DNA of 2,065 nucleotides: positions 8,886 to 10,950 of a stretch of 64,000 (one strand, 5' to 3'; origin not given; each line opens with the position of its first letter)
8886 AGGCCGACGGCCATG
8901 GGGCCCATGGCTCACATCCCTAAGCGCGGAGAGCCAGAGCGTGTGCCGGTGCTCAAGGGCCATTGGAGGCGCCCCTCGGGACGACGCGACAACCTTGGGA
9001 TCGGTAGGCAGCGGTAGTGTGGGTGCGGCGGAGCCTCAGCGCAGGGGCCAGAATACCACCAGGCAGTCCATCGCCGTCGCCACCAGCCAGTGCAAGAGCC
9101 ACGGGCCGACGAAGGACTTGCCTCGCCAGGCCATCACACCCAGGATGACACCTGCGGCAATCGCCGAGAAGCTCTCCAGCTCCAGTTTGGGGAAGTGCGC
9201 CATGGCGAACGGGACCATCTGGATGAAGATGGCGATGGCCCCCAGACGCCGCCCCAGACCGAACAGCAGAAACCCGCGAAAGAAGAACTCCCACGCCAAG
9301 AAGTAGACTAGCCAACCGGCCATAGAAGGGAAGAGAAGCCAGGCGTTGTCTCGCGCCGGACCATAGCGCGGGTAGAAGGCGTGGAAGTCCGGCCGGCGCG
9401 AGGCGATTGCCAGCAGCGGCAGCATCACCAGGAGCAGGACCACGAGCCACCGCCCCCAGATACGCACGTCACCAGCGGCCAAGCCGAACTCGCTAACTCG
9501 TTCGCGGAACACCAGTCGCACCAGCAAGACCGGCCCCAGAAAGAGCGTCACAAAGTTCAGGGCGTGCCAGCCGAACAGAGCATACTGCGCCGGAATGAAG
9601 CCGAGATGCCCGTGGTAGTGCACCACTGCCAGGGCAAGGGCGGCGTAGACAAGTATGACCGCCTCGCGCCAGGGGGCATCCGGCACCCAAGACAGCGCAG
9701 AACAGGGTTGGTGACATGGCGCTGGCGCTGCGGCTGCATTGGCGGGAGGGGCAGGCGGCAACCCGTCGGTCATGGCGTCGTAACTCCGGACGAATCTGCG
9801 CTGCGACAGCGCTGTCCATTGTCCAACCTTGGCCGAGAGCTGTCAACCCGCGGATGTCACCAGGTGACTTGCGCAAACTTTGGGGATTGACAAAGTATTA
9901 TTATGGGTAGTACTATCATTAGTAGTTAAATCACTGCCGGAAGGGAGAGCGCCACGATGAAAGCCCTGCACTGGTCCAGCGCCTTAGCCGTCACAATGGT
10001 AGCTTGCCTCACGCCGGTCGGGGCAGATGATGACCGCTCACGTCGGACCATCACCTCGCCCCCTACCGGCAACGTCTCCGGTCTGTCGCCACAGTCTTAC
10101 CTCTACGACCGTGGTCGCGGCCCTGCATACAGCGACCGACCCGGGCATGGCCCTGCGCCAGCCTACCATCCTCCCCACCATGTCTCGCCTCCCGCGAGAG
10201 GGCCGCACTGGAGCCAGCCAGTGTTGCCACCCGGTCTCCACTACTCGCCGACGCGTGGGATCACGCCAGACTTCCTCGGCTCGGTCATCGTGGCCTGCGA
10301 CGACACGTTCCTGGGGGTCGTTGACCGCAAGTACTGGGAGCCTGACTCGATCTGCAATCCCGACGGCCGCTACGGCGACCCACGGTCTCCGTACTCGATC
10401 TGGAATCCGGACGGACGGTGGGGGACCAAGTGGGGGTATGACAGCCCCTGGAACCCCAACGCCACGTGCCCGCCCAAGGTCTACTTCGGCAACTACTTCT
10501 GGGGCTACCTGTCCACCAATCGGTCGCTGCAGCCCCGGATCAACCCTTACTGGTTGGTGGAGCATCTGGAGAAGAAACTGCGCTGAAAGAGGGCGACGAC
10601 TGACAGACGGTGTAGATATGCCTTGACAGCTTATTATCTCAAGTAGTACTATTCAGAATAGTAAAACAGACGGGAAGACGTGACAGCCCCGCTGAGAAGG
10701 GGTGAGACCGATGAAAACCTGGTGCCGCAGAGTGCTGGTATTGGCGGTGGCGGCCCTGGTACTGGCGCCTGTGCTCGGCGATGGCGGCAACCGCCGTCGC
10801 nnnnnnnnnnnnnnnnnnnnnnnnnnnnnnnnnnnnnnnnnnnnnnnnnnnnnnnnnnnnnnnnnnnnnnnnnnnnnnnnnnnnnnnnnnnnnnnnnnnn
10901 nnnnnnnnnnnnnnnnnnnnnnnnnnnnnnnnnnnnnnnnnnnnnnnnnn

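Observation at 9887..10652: Two identical-architecture near-consensus sigma70 promoters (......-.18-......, spacer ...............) in AT-rich islands drive the paralog pair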

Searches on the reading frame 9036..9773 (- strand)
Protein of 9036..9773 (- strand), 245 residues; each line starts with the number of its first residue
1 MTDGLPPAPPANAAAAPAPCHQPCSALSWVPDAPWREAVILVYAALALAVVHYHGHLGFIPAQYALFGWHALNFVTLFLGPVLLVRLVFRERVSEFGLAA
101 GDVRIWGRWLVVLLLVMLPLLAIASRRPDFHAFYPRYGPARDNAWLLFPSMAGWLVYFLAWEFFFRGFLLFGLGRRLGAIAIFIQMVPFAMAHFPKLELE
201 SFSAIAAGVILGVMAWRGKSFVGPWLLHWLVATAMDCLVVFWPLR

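Call 8: search_protein_families(library=pfam, proteins=[window:9036-9773:-], max_evalue=0.1)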
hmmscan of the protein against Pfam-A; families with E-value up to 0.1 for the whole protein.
window:9036-9773:- (245 aa): 1 family
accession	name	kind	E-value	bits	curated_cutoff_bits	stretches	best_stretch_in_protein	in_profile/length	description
PF02517.21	Rce1-like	-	5e-10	40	22.4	1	145-231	3-90/93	Type II CAAX prenyl endopeptidase Rce1-like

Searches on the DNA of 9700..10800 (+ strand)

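Call 40: search_rna_families(source=window, start=9700, end=10800, threshold=evalue, max_evalue=1)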
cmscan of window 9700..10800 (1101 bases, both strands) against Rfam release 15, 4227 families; matches with E-value up to 1: 1.
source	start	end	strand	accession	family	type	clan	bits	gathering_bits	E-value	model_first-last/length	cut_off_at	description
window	10038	10146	-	RF02932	Betaproteobacteria-1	Gene; sRNA;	-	19.1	49.4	0.45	1-120/120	no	Betaproteobacteria-1 RNA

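Call 84: search_rna_families(sources=[L017, L022, L025, L002, L004, L012, L010], threshold=gathering)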
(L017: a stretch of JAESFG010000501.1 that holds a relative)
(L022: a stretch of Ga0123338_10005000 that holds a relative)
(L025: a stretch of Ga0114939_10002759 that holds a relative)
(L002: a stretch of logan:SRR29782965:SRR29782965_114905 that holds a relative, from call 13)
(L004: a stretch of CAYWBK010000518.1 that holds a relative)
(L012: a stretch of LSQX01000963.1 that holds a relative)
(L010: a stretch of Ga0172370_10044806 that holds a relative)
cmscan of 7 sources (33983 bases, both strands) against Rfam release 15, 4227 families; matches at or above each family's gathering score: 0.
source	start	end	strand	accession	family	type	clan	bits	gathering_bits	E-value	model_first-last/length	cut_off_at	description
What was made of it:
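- No Rfam match, even at E <= 1 (calls 40, 84).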

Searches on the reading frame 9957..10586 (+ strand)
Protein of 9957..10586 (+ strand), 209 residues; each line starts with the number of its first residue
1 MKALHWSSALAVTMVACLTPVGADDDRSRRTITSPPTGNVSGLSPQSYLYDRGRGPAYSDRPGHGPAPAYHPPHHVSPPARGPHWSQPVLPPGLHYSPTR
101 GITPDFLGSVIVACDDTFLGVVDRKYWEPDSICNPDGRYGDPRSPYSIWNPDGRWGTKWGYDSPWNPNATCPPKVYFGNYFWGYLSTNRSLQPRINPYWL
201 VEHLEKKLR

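Call 8: search_protein_families(library=pfam, proteins=[window:9957-10586:+], max_evalue=0.1)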
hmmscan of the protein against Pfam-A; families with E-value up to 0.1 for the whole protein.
window:9957-10586:+ (209 aa): 0 families

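Call 10: find_encoding_contigs(protein=window:9957-10586:+, flank=3000, max_places=10)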
Protein window:9957-10586:+ (209 aa): no gene with exactly this product is on record in the collection.

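Call 11: find_homologous_proteins(query=window:9957-10586:+)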
Query window:9957-10586:+ (209 aa): 6 proteins with E <= 0.001 among 101 candidates.
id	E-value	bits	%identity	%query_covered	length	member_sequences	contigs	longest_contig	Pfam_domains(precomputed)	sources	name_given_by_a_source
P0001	9.6e-141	486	96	100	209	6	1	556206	-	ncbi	-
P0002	3.7e-80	287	60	100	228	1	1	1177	-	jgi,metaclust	metaclust:\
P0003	1.9e-34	137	61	55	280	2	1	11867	-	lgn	-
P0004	3.8e-31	127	58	50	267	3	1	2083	-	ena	-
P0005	1.7e-30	124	48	68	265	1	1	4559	-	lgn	-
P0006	1.7e-21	95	55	51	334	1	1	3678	-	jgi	-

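Call 12: find_encoding_contigs(protein=P0001, flank=4000, max_places=6)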
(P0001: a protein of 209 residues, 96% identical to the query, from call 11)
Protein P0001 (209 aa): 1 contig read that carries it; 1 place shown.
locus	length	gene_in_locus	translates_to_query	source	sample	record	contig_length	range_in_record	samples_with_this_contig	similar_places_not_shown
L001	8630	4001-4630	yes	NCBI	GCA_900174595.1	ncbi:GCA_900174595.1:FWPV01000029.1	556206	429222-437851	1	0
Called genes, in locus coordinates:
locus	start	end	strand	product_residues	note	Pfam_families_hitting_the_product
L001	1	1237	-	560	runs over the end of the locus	PF19543:GH123_N (faint), PF22680:Glyco_hydro_123_N_2, PF13320:GH123_cat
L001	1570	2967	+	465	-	-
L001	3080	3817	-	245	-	PF02517:Rce1-like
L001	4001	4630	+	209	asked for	-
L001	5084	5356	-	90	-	-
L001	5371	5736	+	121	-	-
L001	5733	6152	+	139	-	-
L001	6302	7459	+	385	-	PF01041:DegT_DnrJ_EryC1, PF01053:Cys_Met_Meta_PP (weak), PF01212:Beta_elim_lyase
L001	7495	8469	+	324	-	PF07787:TMEM43 (weak)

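Call 13: find_encoding_contigs(protein=P0003, flank=4000, max_places=4)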
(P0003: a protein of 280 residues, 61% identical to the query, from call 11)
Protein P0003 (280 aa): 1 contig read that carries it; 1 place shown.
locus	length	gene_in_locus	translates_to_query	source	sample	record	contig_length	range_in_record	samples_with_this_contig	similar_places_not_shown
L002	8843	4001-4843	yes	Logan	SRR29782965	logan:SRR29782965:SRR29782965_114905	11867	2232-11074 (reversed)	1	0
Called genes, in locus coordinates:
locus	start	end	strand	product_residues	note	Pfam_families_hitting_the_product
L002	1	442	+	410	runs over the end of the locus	?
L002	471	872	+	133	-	PF09394:Inhibitor_I42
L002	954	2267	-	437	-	-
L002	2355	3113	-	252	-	-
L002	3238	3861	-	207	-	PF01810:LysE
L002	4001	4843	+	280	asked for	-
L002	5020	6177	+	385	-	PF01041:DegT_DnrJ_EryC1, PF00155:Aminotran_1_2 (weak), PF01053:Cys_Met_Meta_PP (weak), PF01212:Beta_elim_lyase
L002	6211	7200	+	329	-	PF07787:TMEM43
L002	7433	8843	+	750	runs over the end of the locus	PF25323:6TM_PilS (faint), PF00512:HisKA (weak), PF00072:Response_reg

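Call 14: find_encoding_contigs(protein=P0005, flank=4000, max_places=4)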
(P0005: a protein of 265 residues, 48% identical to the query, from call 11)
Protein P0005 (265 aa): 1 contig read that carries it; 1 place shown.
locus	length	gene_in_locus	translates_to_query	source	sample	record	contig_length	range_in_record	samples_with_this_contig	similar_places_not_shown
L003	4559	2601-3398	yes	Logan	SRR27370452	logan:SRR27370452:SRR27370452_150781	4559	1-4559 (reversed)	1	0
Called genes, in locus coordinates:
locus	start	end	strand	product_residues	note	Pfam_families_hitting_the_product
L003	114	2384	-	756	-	-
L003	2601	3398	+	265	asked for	-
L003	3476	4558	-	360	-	?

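Call 44: search_protein_families(library=ncbifam, proteins=[window:9957-10586:+], max_evalue=0.1)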
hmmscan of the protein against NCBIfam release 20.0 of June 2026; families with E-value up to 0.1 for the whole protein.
window:9957-10586:+ (209 aa): 0 families

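Call 69: search_protein_families(library=pfam, proteins=[L003:114-2384:-, L003:3476-4456:-, L002:2355-3113:-, L002:954-2267:-], max_evalue=0.01)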
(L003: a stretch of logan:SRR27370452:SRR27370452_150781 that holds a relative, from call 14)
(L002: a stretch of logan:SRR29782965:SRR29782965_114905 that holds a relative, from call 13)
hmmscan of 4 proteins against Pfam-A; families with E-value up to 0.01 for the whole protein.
L003:114-2384:- (756 aa): 0 families

L003:3476-4456:- (326 aa): 0 families

L002:2355-3113:- (252 aa): 1 family
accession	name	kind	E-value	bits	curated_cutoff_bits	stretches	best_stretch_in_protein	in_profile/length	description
PF13624.11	SurA_N_3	-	0.00028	21.2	27.2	1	25-103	7-83/162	SurA-like N-terminal domain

L002:954-2267:- (437 aa): 20 families
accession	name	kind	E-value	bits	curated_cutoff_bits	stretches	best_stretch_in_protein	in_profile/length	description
PF13646.12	HEAT_2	-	1.8e-82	272.1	27.7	7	132-214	3-87/88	HEAT repeats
PF03130.22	HEAT_PBS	-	1.2e-60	195.3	20.9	9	144-168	1-25/27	PBS lyase HEAT-like repeat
PF02985.28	HEAT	-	1e-49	162.2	23.5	3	315-341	2-28/31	HEAT repeat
PF13513.12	HEAT_EZ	-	1.8e-29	102.1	27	1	358-403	1-55/55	HEAT-like repeat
PF00514.29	Arm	-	6.8e-27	93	20.6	1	280-309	10-39/41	Armadillo/beta-catenin-like repeat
PF12717.13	Cnd1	-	1.9e-14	54.5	26.4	1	345-407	22-89/162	non-SMC mitotic condensation complex subunit 1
PF24714.1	TOR1L1_N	-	7.1e-12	45.7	43.3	0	303-342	201-240/281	TORTIFOLIA1 N-terminal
PF01602.26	Adaptin_N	-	4.3e-10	39.2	37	1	316-406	82-179/524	Adaptin N terminal region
PF11791.14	Aconitase_B_N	-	6.1e-08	33.2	25.8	0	177-216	81-118/153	Aconitate B N-terminal domain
PF25786.1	HEAT_GCN1_C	-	2.2e-07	31.5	27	0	308-371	22-94/151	GCN1-like, C-terminal HEAT repeats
PF12755.13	Vac14_Fab1_bd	-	1.5e-06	29.2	22.1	0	73-124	7-54/97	Vacuolar 14 Fab1-binding region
PF25151.1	TPR_Trm732_C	-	2.2e-06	28.1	27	0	37-84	98-145/159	Trm732, C-terminal TPR repeats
PF14663.11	RasGEF_N_2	-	3.5e-05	24.5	27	0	344-371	5-32/108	Rapamycin-insensitive companion of mTOR RasGEF_N domain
PF25767.1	ARM_TBCD_2nd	-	3.8e-05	23.6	29.7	0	313-343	77-107/245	Tubulin-specific chaperone D-like, ARM repeats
PF01347.28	Vitellogenin_N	-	9.6e-05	21.6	24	0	258-310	469-524/590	Lipoprotein amino terminal region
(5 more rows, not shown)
